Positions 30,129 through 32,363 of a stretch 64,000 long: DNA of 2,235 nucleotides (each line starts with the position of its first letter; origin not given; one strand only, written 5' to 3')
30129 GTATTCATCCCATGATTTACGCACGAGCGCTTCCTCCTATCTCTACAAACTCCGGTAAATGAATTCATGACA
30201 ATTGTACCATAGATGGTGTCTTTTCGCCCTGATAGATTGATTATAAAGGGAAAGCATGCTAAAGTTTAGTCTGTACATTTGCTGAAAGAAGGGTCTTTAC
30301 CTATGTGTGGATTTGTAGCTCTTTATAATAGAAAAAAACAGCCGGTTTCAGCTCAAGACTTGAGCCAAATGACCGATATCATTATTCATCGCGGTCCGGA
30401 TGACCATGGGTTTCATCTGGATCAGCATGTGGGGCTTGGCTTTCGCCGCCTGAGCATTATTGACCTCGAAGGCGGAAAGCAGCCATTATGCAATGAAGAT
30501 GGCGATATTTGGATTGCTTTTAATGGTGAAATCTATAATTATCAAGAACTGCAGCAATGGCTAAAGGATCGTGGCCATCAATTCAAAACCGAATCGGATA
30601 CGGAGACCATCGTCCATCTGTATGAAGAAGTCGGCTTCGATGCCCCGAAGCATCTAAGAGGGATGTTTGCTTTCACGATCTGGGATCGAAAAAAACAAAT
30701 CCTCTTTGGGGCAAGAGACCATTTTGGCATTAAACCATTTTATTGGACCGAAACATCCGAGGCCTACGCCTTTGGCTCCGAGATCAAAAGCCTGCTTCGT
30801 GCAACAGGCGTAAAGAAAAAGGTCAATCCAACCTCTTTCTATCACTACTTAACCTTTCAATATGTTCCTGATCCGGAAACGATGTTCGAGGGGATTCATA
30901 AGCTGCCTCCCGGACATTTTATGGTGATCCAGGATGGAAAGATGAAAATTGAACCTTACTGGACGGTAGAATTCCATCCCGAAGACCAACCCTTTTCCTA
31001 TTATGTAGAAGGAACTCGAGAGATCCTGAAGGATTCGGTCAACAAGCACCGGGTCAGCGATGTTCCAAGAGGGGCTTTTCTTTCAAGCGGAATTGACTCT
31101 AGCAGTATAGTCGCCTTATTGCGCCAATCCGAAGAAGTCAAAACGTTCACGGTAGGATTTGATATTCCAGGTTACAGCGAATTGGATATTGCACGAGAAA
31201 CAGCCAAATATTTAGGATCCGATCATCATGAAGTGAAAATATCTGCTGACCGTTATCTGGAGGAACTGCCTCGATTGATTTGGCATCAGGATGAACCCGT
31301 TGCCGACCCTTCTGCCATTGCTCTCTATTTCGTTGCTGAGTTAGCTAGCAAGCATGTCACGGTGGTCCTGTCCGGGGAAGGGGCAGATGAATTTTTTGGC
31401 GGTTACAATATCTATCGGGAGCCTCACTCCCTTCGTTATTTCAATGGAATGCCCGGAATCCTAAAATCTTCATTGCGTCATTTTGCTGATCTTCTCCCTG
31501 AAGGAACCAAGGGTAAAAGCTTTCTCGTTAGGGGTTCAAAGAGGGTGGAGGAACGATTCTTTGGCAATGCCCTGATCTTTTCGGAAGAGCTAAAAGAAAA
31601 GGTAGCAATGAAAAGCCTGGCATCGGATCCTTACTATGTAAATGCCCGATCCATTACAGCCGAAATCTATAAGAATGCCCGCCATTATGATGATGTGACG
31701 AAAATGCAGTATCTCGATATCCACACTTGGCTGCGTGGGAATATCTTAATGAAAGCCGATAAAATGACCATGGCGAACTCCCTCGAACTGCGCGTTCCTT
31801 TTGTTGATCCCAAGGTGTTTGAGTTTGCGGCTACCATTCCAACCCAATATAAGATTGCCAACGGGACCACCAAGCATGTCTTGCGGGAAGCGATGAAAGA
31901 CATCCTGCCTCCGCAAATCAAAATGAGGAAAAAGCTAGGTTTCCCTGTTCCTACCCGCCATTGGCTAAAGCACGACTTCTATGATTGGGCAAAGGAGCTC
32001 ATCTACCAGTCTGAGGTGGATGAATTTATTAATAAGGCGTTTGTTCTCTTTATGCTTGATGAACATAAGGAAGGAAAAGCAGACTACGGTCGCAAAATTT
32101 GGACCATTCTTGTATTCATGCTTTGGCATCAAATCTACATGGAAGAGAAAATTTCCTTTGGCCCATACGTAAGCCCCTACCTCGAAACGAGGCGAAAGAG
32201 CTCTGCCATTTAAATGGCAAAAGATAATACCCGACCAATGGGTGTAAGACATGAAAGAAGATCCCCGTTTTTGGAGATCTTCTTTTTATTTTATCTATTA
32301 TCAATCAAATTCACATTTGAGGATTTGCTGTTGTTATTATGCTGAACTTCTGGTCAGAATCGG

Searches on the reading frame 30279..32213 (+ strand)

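Call 49: search_protein_families(library=pfam, proteins=[window:30279-32213:+], max_evalue=0.00001)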
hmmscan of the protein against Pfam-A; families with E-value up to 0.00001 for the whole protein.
window:30279-32213:+ (644 aa): 3 families
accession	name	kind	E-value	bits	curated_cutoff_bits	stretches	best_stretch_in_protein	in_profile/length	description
PF00733.27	Asn_synthase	-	9.9e-109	364.7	21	1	246-618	2-354/354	Asparagine synthase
PF13537.11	GATase_7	-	1.2e-46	158.1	25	1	56-173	2-122/123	Glutamine amidotransferase domain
PF13522.11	GATase_6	-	1.8e-38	131.9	27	1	40-168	1-130/130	Glutamine amidotransferase domain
